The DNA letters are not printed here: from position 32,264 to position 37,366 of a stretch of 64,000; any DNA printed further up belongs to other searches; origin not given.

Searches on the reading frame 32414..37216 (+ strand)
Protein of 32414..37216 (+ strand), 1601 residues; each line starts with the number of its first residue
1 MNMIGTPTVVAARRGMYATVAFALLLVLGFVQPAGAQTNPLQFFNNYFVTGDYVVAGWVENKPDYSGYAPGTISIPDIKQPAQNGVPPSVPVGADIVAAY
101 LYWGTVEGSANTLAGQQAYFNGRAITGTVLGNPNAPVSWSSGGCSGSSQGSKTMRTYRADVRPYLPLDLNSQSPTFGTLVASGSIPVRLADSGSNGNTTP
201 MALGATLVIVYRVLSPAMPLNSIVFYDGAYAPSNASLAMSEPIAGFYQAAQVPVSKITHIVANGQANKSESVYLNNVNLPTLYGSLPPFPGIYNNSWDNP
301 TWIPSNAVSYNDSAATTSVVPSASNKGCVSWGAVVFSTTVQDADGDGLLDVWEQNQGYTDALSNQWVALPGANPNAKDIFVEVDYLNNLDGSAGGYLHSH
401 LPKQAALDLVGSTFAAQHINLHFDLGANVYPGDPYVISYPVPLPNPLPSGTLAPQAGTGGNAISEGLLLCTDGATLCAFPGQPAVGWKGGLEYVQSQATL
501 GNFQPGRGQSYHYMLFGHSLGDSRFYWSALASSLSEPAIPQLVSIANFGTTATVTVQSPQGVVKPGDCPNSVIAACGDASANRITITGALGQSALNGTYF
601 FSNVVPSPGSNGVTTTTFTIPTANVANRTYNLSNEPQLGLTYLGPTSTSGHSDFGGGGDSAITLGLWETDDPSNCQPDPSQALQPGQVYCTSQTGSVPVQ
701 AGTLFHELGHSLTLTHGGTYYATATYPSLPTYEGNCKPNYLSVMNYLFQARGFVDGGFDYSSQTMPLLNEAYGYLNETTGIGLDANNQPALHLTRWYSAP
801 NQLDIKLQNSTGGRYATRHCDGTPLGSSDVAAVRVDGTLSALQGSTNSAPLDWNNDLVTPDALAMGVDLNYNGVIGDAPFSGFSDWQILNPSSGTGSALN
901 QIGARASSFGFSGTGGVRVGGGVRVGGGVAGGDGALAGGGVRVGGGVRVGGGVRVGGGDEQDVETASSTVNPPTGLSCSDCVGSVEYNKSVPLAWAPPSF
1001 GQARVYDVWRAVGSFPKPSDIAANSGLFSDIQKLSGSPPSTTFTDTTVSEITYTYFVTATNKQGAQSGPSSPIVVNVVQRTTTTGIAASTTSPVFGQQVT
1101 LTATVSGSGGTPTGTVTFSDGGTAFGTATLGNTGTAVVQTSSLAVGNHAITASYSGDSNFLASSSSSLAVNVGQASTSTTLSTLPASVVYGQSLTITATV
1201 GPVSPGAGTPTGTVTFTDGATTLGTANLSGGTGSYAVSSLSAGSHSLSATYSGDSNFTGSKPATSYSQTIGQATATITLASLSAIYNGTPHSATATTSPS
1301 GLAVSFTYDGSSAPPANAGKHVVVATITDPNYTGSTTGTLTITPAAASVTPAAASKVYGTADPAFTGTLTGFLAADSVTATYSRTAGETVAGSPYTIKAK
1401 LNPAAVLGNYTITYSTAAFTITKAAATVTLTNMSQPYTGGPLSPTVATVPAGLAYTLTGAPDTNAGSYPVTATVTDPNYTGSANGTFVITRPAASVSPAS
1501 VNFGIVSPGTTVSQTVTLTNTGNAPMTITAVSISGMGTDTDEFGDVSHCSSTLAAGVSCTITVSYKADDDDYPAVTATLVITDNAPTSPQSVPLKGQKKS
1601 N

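Call 45: search_protein_families(library=pfam, proteins=[window:32414-37216:+], max_evalue=0.00001)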
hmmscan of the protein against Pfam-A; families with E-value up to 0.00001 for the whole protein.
window:32414-37216:+ (1601 aa): 7 families
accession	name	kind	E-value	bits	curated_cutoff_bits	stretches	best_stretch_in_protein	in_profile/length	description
PF18887.5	MBG_3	-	2.1e-42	143.5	25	2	1275-1345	1-71/72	MBG domain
PF16640.11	Big_3_5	-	3.2e-40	137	35.5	2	1087-1172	2-87/88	Bacterial Ig-like domain (group 3)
PF18676.6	MBG_2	-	3.2e-13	50.5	25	1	1348-1420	2-72/72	MBG domain (YGX type)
PF22544.2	HYDIN_VesB_CFA65-like_Ig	-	1.2e-07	32.3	25.5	1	1494-1592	3-95/100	HYDIN/CFA65/VesB-like, Ig-like domain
PF22073.2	Cep192_D4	-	1.3e-07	32.3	35.5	1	1497-1596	7-109/112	Cep192 domain 4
PF07610.17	DUF1573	-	1.9e-06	28.2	26.1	1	1499-1597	6-97/98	Protein of unknown function (DUF1573)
PF15780.11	ASH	-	3.5e-06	27.5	27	1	1496-1590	10-97/98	Abnormal spindle-like microcephaly-assoc'd, ASPM-SPD-2-Hydin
